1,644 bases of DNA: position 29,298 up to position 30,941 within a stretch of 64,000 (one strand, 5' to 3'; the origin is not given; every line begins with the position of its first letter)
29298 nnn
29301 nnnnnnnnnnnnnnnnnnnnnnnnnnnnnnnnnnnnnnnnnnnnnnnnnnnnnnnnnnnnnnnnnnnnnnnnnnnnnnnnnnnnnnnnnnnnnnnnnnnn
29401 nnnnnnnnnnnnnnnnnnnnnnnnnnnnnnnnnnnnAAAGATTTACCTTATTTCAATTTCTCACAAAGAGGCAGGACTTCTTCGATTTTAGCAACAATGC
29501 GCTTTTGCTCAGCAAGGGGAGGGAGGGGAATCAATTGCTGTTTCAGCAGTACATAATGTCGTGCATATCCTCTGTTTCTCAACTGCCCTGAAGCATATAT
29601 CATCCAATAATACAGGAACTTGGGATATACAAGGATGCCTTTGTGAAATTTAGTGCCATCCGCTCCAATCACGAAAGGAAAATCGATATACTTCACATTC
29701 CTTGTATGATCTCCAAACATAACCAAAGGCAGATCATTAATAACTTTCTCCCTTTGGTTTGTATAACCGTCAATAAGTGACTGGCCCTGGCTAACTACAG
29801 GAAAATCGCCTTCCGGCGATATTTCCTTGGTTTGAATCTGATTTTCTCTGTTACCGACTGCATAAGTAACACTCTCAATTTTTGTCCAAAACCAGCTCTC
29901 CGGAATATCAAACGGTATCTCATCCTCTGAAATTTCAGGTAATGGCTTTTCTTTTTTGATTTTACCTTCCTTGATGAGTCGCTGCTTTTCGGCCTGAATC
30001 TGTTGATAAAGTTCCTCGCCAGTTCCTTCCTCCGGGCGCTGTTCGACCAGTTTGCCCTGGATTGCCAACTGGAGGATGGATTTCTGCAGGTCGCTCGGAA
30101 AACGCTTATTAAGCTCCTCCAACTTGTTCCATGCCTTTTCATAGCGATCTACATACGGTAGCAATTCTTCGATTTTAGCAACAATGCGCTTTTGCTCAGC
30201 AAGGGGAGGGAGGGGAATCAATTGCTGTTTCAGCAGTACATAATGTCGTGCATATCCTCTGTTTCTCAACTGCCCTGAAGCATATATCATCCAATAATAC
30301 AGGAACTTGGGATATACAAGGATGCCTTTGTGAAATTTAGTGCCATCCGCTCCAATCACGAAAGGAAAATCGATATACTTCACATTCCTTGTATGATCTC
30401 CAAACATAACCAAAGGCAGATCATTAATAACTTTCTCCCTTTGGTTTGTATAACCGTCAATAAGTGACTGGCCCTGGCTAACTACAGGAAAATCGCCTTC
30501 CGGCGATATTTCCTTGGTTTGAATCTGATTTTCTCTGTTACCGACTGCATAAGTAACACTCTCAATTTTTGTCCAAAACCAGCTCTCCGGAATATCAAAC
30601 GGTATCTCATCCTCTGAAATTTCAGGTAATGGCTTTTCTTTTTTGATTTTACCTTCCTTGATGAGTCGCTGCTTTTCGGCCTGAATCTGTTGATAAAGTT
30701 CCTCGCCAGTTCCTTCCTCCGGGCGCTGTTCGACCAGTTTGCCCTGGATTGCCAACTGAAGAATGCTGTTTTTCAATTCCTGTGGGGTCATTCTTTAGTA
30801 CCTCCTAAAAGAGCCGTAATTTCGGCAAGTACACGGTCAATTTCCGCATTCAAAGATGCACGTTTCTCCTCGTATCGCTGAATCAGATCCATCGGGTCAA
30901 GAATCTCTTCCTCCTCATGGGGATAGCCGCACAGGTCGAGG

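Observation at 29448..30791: hsdS with a perfect 690-bp in-frame tandem duplication giving two identical target-recognition domains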

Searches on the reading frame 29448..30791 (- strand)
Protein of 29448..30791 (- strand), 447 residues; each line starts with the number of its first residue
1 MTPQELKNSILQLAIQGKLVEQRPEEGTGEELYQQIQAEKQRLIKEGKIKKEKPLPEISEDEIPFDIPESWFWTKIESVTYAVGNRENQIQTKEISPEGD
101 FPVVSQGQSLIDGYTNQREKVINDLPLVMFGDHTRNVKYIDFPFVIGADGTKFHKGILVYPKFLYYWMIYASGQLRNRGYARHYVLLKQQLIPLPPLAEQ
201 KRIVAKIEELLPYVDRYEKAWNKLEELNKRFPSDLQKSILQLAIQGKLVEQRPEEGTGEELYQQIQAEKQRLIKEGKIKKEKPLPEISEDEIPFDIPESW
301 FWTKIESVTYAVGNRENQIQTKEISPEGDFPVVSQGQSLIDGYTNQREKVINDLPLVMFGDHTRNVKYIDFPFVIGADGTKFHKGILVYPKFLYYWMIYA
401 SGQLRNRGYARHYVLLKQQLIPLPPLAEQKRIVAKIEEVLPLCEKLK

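Call 5: search_protein_families(library=pfam, proteins=[window:29448-30791:-])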
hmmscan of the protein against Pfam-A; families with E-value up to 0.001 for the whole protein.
window:29448-30791:- (447 aa): 1 family
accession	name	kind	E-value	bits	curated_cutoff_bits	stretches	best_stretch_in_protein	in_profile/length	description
PF01420.25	Methylase_S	-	1.5e-17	64.7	22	2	82-210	15-152/168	Type I restriction modification DNA specificity domain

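Call 6: search_protein_families(library=ncbifam, proteins=[window:29448-30791:-])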
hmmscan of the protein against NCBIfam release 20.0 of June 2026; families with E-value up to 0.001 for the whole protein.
window:29448-30791:- (447 aa): 1 family
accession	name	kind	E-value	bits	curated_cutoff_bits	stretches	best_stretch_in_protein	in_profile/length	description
NF007278.0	PRK09737.1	equivalog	2.6e-07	29.8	662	1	187-251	362-422/461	type I restriction-modification system specificity subunit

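Call 7: list_cluster_members(proteins=[window:29448-30791:-, window:30788-32275:-, window:28504-29436:-])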
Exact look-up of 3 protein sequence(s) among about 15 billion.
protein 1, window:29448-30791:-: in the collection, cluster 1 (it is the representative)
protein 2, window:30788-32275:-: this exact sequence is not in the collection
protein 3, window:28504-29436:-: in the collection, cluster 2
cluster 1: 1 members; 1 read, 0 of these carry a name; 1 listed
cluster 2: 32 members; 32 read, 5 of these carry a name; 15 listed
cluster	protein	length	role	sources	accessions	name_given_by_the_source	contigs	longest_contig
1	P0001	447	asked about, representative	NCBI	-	-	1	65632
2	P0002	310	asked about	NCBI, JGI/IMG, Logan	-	-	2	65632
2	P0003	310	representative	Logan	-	-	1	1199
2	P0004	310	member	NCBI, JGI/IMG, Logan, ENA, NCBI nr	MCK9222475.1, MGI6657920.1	MAG: hypothetical protein ACOX4N_00660 [Dethiobacteraceae bacterium] | hypothetical protein | hypothetical protein [Limnochordia bacterium]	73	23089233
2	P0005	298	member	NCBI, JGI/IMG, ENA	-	hypothetical protein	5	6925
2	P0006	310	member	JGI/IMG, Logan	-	hypothetical protein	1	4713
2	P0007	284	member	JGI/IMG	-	hypothetical protein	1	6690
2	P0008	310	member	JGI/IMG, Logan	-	hypothetical protein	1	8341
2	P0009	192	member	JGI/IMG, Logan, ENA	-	-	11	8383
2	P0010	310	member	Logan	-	-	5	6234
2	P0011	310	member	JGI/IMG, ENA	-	-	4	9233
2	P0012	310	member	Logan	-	-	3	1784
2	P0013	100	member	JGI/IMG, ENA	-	-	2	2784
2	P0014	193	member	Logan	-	-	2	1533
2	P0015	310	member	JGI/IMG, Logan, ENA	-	-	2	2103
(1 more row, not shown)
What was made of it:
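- The exact protein is a singleton from one NCBI contig (call 7).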

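Call 8: find_encoding_contigs(protein=window:29448-30791:-, flank=10000, max_places=10)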
Protein window:29448-30791:- (447 aa): no gene with exactly this product is on record in the collection.

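Call 9: find_homologous_proteins(query=window:29448-30791:-, max_evalue=1e-10)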
Query window:29448-30791:- (447 aa): 8000 proteins with E <= 1e-10 among 8000 candidates; the best 120 are listed.
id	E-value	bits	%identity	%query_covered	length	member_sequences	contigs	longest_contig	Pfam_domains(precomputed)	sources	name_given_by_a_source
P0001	2.6e-298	1007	100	100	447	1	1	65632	PF01420.26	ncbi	-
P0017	4.3e-202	690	72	100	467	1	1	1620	PF01420.26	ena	-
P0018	8.6e-202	689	71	100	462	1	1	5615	PF01420.26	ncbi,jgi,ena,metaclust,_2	jgi:type I restriction enzyme S subunit|metaclust:\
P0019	5.2e-200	683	71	100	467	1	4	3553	PF01420.26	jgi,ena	-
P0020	3.1e-199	680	72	100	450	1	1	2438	PF01420.26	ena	-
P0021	2.0e-198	678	72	100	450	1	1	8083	PF01420.26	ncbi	-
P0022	2.2e-197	674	71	100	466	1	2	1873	PF01420.26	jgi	jgi:type I restriction enzyme S subunit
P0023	9.1e-197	672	70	100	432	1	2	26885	PF01420.26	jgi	jgi:restriction endonuclease S subunit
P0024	1.5e-195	668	70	100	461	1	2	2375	PF01420.26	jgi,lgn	jgi:type I restriction enzyme S subunit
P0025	1.5e-195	668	70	100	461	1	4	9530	PF01420.26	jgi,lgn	jgi:type I restriction enzyme S subunit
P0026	1.8e-195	668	70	100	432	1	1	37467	PF01420.26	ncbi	-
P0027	2.0e-195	668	71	100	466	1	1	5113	PF01420.26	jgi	jgi:type I restriction enzyme S subunit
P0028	1.4e-194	665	70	100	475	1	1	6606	PF01420.26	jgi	jgi:type I restriction enzyme S subunit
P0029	1.1e-193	662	70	100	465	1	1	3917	PF01420.26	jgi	-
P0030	1.6e-193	661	70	100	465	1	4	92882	PF01420.26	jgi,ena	-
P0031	2.8e-193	661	69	100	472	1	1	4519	PF01420.26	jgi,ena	-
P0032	3.5e-192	657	69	100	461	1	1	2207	PF01420.26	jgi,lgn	-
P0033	2.7e-189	648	66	100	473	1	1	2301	PF01420.26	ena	-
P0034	3.2e-189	647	66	100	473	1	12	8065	PF01420.26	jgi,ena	jgi:type I restriction enzyme S subunit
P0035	2.8e-181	621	67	100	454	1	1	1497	PF01420.26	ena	-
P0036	1.2e-179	616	66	100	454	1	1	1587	PF01420.26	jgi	-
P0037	1.2e-178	612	66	100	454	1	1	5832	PF01420.26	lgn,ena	-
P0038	3.4e-165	568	61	100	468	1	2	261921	PF01420.26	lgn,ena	-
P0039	3.5e-165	568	61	100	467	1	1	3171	PF01420.26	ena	-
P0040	4.9e-161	554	59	100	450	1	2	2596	PF01420.26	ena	-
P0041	5.9e-160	551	59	100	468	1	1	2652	PF01420.26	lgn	-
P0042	8.6e-160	550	58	100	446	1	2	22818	PF01420.26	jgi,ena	-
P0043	2.6e-159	549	58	100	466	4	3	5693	PF01420.26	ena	-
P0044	7.5e-158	544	58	100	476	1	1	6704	PF01420.26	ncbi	-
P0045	2.2e-156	539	59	100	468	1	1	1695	PF01420.26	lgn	-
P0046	2.8e-156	539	57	100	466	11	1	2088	PF01420.26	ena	-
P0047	3.1e-155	535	58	100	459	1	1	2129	PF01420.26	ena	-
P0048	5.0e-154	531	44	100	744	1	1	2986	PF01420.26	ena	-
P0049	2.2e-152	526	57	100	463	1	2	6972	PF01420.26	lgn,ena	-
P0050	5.3e-152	525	56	100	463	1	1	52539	PF01420.26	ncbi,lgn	-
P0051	1.7e-151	523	55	100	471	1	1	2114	PF01420.26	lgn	-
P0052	2.4e-151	522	56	100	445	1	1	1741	PF01420.26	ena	-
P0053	4.5e-151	522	54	100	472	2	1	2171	PF01420.26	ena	-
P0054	4.9e-151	521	55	100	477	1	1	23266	PF01420.26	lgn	-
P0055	5.0e-150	518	55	100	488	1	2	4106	PF01420.26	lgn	-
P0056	9.1e-146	504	44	100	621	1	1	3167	PF01420.26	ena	-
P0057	5.2e-145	502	53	100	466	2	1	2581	PF01420.26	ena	-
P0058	6.6e-145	501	52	100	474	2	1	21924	PF01420.26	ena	-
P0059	2.7e-144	499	52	100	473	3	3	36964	PF01420.26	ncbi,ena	-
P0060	6.0e-144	498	52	100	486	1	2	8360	PF01420.26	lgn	-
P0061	3.7e-143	495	54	99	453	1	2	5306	PF01420.26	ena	-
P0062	9.4e-142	491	61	85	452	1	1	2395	PF01420.26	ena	-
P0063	8.6e-141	488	50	100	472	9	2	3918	PF01420.26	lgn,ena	-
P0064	5.1e-140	485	44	100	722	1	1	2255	PF01420.26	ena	-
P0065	7.5e-140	485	53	100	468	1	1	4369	PF01420.26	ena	-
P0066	3.4e-135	469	52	100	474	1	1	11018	PF01420.26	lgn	-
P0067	1.6e-134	467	51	100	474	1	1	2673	PF01420.26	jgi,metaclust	metaclust:\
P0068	8.4e-134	465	50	100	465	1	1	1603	PF01420.26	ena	-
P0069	1.8e-133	464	51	100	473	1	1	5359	PF01420.26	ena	-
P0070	1.6e-132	460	51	100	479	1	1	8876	PF01420.26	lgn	-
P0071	4.7e-132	459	51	100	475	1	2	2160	PF01420.26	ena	-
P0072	2.2e-131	457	49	99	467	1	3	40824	PF01420.26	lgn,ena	-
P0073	1.1e-129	451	52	98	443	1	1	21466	PF01420.26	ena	-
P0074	2.6e-129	450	49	100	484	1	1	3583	PF01420.26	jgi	jgi:type I restriction enzyme S subunit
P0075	6.7e-129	448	50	100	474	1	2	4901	PF01420.26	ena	-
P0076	7.3e-129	448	49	100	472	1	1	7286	PF01420.26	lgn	-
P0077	1.0e-128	448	50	100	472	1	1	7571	PF01420.26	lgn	-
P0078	1.2e-128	448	50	100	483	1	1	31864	PF01420.26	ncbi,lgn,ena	-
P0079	1.4e-128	447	50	99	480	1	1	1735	PF01420.26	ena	-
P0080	3.0e-128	446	48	100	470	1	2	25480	PF01420.26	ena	-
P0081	3.3e-128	446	49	100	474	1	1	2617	PF01420.26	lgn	-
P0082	5.3e-128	446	49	100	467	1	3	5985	PF01420.26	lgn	-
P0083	6.0e-128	445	50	100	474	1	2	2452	PF01420.26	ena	-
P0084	1.2e-127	444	49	100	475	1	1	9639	PF01420.26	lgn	-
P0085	1.4e-127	444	49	100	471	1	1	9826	PF01420.26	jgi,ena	-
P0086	3.8e-127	443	49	100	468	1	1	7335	PF01420.26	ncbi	-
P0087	1.1e-126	441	53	93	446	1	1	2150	PF01420.26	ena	-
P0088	1.5e-126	441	49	100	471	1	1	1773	PF01420.26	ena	-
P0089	7.6e-126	438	48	100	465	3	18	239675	PF01420.26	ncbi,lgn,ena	-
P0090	7.8e-126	438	48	100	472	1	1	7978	PF01420.26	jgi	-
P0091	1.5e-125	437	48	100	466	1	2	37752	PF01420.26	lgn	-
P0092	2.1e-125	437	48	100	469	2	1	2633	PF01420.26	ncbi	-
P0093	2.4e-125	437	49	99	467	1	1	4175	PF01420.26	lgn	-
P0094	3.5e-125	436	49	100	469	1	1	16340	PF01420.26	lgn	-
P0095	6.8e-124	432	53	87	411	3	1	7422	PF01420.26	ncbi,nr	ncbi:MAG TPA: restriction endonuclease subunit S, partial [Clostridia bacterium]|nr:restriction endo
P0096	1.1e-123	431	49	100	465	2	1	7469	PF01420.26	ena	-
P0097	2.0e-123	430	48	100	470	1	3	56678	PF01420.26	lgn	-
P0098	2.9e-123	430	49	100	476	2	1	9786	PF01420.26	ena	-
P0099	2.1e-122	427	48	100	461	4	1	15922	PF01420.26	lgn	-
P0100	4.0e-121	423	47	100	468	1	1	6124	PF01420.26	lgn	-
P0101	7.7e-121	422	49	100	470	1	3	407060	PF01420.26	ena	-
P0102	2.0e-120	421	49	100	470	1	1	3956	PF01420.26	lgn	-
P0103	5.2e-120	419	48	100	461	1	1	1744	PF01420.26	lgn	-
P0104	1.2e-119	418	47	100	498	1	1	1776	PF01420.26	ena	-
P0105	6.5e-119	416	47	100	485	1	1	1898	PF01420.26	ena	-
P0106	8.7e-119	415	45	100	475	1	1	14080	PF01420.26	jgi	jgi:type I restriction enzyme S subunit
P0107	3.4e-118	413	48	100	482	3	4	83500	PF01420.26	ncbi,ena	-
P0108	3.8e-118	413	45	100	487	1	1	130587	PF01420.26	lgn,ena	-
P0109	1.2e-117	411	48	100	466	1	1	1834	PF01420.26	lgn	-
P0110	3.1e-117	410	47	100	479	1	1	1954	PF01420.26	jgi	jgi:type I restriction enzyme S subunit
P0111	4.5e-117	409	50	100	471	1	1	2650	PF01420.26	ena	-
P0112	9.0e-117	409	49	100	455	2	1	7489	PF01420.26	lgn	-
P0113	1.0e-115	405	46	100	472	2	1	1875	PF01420.26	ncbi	-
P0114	1.4e-115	405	45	100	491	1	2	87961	PF01420.26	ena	-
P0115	2.2e-115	404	43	100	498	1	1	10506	PF01420.26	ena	-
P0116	2.8e-115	404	45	100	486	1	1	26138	PF01420.26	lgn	-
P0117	2.9e-115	404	49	100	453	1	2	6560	PF01420.26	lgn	-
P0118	3.0e-115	403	45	100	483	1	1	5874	PF01420.26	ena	-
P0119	3.2e-115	403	48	100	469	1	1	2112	PF01420.26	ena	-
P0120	3.2e-115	403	48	100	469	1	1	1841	PF01420.26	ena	-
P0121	3.3e-115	403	45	100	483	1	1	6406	PF01420.26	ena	-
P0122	6.3e-115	402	48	100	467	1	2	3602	PF01420.26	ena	-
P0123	1.1e-114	402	48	100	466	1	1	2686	PF01420.26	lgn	-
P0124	2.3e-114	401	47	100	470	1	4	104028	PF01420.26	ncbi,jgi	jgi:type I restriction enzyme S subunit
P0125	2.3e-114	401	51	100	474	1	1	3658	PF01420.26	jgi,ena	-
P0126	2.9e-114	400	48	100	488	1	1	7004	PF01420.26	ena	-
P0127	2.9e-114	400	48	100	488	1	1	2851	PF01420.26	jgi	-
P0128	3.6e-114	400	46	100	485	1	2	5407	PF01420.26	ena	-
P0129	3.7e-114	400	52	100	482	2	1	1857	PF01420.26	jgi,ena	-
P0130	5.8e-114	399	46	100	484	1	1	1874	PF01420.26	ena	-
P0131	7.7e-114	399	45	100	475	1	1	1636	PF01420.26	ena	-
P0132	7.8e-114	399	49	100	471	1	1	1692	PF01420.26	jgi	jgi:type I restriction enzyme S subunit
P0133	1.1e-113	398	50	100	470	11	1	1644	PF01420.26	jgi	-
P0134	1.4e-113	398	48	100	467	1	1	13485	PF01420.26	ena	-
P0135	2.4e-113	397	49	100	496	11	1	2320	PF01420.26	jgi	-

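Call 43: search_solved_structures(query=window:29448-30791:-, max_evalue=0.001)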
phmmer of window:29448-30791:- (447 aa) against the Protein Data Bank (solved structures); distinct sequences matched with E-value up to 0.001: 5.
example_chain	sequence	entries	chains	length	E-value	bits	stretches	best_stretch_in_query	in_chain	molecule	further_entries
2y7c_A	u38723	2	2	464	4.2e-11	45.3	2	187-254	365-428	TYPE-1 RESTRICTION ENZYME ECOKI SPECIFICITY PROTEIN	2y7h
7bst_A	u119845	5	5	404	4.2e-07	32.1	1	90-224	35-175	Type-1 restriction enzyme EcoR124II specificity protein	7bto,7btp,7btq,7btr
3okg_A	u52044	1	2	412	1.4e-06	30.4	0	190-214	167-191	Restriction endonuclease S subunits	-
5ybb_D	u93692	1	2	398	1.4e-06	30.4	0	190-214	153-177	Restriction endonuclease S subunits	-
1yf2_A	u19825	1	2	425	7.1e-06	28.1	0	183-233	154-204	Type I restriction-modification enzyme, S subunit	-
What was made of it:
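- On Type I R-M specificity subunit (HsdS): The matches to solved S subunits fall on the helix region (call 43).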

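Call 44: search_protein_families(library=padloc, proteins=[window:29448-30791:-], max_evalue=0.01)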
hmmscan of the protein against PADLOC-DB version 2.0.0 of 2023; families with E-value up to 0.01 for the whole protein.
window:29448-30791:- (447 aa): 64 families (the best 25 are shown)
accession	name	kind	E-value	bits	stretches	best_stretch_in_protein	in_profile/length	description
PDLC03076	Specificity_I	-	2e-125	417.8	2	1-344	1-358/488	Type I specificity subunit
PDLC03179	Specificity_I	-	3e-76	255.6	2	5-220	39-277/589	Type I specificity subunit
PDLC03062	Specificity_I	-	1.1e-73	246.6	2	68-210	12-153/375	Type I specificity subunit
PDLC03150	Specificity_I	-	1.7e-55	186.7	2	71-252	50-227/475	Type I specificity subunit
PDLC03067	Specificity_I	-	1.3e-53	180.3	2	63-215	5-157/383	Type I specificity subunit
PDLC03196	Specificity_I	-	2.3e-52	176.2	4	5-109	21-121/792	Type I specificity subunit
PDLC03132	Specificity_I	-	4.1e-52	175.6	2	83-207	28-152/387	Type I specificity subunit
PDLC03056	Specificity_I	-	6e-49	165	4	4-78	476-550/590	Type I specificity subunit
PDLC03096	Specificity_I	-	1.3e-33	114.7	2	234-446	22-251/658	Type I specificity subunit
PDLC03079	Specificity_I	-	7.6e-32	109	2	58-332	17-281/470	Type I specificity subunit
PDLC03195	Specificity_I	-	9.6e-28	95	4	186-220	183-217/512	Type I specificity subunit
PDLC03127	Specificity_I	-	1.4e-27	94.7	3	186-312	151-264/571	Type I specificity subunit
PDLC04137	mad5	-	2.2e-23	81.1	2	160-447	105-376/392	mads_5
PDLC03080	Specificity_I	-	4.1e-22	76.4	2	187-310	147-266/582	Type I specificity subunit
PDLC03162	Specificity_I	-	7.8e-22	75.7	2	123-336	75-253/431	Type I specificity subunit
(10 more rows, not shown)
